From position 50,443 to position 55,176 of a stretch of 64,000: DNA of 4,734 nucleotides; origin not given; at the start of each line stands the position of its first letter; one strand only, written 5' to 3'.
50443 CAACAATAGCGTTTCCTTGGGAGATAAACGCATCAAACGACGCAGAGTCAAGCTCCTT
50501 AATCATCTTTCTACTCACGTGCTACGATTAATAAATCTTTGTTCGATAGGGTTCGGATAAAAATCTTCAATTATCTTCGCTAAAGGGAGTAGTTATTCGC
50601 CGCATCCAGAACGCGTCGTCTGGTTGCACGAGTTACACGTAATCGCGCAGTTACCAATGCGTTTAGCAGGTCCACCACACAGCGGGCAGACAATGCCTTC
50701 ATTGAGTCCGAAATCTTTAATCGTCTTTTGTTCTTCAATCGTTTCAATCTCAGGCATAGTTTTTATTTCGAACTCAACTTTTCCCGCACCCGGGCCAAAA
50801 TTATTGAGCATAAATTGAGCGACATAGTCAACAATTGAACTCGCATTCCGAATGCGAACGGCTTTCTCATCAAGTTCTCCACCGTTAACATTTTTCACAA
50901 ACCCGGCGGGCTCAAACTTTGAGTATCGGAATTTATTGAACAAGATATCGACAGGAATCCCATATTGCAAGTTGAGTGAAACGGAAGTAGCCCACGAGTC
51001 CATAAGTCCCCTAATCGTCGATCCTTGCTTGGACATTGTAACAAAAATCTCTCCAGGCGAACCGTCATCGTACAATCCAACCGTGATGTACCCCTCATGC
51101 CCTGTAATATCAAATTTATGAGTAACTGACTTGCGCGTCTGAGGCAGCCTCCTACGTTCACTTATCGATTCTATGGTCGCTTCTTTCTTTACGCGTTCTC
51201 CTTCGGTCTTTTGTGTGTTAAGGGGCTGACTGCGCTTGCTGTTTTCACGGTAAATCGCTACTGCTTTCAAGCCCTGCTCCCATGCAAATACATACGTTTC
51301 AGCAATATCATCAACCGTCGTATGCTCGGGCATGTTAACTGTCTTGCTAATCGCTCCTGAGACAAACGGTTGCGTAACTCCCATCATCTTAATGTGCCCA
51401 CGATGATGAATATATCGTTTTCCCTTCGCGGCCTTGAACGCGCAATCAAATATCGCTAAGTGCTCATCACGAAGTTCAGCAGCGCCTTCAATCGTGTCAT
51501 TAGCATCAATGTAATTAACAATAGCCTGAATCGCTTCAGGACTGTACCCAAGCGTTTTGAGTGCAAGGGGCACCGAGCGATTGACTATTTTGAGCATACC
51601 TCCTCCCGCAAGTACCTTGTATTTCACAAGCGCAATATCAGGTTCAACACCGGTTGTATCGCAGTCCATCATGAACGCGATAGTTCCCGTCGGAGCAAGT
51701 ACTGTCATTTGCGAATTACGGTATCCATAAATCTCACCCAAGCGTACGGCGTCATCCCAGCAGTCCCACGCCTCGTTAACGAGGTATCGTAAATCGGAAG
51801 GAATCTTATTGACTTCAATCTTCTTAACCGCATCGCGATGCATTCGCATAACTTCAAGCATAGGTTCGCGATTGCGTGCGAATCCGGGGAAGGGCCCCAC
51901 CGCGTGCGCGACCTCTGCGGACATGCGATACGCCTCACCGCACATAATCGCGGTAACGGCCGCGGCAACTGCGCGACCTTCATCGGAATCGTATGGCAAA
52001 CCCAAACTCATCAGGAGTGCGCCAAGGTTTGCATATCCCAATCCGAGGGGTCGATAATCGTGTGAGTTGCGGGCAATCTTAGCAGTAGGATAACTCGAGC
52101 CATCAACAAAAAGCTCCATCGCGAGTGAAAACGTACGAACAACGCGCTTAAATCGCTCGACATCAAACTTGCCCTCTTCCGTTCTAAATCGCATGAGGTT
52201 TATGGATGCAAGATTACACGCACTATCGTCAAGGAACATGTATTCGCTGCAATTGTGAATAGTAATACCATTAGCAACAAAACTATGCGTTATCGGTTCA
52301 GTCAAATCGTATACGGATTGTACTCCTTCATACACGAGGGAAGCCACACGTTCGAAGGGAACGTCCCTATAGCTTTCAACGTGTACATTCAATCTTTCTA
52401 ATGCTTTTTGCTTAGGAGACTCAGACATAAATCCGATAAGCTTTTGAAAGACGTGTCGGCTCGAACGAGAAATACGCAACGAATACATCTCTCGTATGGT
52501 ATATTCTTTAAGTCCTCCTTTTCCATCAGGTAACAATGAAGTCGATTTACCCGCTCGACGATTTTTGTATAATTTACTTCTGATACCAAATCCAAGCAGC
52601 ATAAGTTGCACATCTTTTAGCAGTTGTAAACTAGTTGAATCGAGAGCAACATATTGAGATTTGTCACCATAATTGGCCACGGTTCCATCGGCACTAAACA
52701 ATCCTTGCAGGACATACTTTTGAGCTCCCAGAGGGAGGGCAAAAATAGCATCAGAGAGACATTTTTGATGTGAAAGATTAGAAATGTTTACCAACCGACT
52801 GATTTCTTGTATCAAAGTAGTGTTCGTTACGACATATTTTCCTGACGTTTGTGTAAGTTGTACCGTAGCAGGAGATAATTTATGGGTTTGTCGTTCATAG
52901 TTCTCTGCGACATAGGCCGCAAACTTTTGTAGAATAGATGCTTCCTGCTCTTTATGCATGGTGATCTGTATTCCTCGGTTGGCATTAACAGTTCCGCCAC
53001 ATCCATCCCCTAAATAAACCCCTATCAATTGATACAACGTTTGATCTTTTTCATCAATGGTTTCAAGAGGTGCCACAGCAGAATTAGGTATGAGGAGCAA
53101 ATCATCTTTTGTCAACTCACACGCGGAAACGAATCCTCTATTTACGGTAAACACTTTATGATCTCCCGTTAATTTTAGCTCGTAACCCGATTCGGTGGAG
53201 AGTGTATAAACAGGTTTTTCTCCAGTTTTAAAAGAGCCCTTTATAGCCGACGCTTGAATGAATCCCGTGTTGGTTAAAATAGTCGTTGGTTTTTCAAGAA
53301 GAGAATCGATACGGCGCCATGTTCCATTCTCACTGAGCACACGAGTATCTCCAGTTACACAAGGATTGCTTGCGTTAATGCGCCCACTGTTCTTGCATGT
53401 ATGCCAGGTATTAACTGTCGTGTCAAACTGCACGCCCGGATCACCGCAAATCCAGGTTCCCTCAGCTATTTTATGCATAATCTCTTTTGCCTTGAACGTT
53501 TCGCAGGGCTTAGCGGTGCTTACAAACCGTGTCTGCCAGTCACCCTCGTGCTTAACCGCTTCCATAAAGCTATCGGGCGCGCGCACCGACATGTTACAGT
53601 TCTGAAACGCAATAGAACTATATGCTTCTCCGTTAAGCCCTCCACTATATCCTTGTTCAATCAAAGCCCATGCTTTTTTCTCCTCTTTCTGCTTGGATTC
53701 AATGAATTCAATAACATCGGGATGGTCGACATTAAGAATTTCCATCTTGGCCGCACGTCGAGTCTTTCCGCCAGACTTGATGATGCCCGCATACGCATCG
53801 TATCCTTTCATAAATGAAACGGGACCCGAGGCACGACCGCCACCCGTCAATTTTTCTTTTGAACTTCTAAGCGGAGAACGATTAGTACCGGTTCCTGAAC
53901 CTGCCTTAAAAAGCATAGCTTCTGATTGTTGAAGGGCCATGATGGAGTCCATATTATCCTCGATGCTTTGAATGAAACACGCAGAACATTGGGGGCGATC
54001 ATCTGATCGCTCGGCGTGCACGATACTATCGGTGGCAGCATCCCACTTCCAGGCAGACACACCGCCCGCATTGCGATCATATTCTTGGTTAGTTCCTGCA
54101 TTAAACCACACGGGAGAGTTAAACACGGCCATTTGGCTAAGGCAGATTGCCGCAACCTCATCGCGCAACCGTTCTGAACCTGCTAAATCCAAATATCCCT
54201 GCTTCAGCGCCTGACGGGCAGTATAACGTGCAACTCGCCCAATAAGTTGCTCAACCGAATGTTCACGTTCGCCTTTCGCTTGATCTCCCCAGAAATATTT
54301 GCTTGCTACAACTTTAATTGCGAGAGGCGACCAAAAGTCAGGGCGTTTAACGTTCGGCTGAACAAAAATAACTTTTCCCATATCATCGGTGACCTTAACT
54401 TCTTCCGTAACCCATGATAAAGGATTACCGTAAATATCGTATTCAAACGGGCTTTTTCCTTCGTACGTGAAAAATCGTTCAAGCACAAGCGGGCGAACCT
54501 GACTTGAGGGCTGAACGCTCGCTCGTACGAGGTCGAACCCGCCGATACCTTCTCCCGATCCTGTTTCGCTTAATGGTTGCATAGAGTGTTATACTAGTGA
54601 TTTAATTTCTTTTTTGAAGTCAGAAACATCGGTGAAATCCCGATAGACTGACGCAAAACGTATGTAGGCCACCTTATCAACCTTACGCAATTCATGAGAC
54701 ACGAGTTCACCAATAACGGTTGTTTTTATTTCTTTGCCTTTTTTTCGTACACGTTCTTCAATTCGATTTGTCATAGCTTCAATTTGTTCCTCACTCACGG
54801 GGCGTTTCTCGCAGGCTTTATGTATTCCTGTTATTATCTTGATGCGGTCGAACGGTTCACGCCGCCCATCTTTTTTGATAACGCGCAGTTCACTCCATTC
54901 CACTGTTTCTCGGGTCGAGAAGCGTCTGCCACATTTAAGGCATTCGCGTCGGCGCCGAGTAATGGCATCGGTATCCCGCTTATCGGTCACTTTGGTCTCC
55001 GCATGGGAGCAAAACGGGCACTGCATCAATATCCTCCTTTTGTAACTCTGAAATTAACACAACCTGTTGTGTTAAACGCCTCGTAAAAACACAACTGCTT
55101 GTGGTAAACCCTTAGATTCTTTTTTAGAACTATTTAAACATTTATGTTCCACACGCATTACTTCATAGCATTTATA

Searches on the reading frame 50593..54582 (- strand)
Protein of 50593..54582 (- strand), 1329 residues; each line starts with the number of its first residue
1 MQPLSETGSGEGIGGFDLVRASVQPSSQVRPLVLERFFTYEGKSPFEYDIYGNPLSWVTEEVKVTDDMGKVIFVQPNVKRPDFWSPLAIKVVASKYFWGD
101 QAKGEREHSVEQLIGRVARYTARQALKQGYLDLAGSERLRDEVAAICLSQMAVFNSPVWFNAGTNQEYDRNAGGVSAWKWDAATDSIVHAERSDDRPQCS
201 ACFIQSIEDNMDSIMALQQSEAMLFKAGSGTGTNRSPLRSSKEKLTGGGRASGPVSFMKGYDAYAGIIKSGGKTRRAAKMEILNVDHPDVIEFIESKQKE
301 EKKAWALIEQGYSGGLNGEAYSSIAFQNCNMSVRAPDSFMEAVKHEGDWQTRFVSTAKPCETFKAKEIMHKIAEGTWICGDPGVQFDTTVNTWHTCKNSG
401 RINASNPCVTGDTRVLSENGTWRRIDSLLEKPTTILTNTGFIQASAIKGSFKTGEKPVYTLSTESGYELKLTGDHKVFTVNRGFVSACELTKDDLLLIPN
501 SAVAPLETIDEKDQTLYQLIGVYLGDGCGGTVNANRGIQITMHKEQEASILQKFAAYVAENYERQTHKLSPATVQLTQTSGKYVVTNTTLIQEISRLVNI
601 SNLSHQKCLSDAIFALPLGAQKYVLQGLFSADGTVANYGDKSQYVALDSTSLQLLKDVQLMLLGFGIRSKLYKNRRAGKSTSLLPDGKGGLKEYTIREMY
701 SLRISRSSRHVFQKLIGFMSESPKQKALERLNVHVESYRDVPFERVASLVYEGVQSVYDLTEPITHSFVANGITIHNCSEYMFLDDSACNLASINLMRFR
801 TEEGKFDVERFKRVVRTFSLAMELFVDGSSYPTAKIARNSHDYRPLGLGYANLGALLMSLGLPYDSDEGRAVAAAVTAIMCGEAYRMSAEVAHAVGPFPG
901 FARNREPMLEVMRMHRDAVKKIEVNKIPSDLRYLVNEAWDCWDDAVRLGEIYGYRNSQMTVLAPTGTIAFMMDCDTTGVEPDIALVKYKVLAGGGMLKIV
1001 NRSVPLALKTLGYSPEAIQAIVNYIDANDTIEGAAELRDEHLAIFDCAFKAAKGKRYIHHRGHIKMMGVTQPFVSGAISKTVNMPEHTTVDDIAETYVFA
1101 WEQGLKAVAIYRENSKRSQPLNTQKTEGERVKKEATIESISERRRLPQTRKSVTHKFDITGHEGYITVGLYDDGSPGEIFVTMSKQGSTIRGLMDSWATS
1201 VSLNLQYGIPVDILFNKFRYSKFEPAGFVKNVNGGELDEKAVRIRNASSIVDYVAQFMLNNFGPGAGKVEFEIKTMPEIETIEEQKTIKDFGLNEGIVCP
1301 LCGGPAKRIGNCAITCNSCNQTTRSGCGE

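Call 18: search_protein_families(library=pfam, proteins=[window:50593-54582:-], max_evalue=0.01)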
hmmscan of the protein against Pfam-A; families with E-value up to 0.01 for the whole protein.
window:50593-54582:- (1329 aa): 6 families
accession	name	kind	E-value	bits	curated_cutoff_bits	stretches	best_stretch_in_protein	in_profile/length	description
PF02867.20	Ribonuc_red_lgC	-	7.2e-133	444.4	23.9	1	200-1111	1-523/523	Ribonucleotide reductase, barrel domain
PF14528.11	LAGLIDADG_3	-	7.1e-18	65.1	22.5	1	624-717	6-82/82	LAGLIDADG-like domain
PF14890.11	Intein_splicing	-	9.3e-18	64.9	35.8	1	438-777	29-155/155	Intein splicing domain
PF12637.14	TSCPD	-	1.3e-07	32.3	22.8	1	1160-1257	9-83/88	TSCPD domain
PF00317.26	Ribonuc_red_lgN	-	2.5e-07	31.1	28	1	85-166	4-76/77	Ribonucleotide reductase, all-alpha domain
PF08471.15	Ribonuc_red_2_N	-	4.7e-07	30.4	27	1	69-144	2-97/103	Class II vitamin B12-dependent ribonucleotide reductase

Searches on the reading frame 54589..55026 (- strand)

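Call 24: search_protein_families(library=pfam, proteins=[window:54589-55026:-], max_evalue=0.01)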
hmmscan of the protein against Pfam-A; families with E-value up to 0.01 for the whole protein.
window:54589-55026:- (145 aa): 2 families
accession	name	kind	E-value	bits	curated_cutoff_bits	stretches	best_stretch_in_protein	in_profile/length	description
PF03477.21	ATP-cone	-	1.6e-25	89.9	25.8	1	48-133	2-87/88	ATP cone domain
PF22811.2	Zn_ribbon_NrdR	-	4.6e-14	52.5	27.2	1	1-40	1-42/42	Transcriptional repressor NrdR-like, N-terminal domain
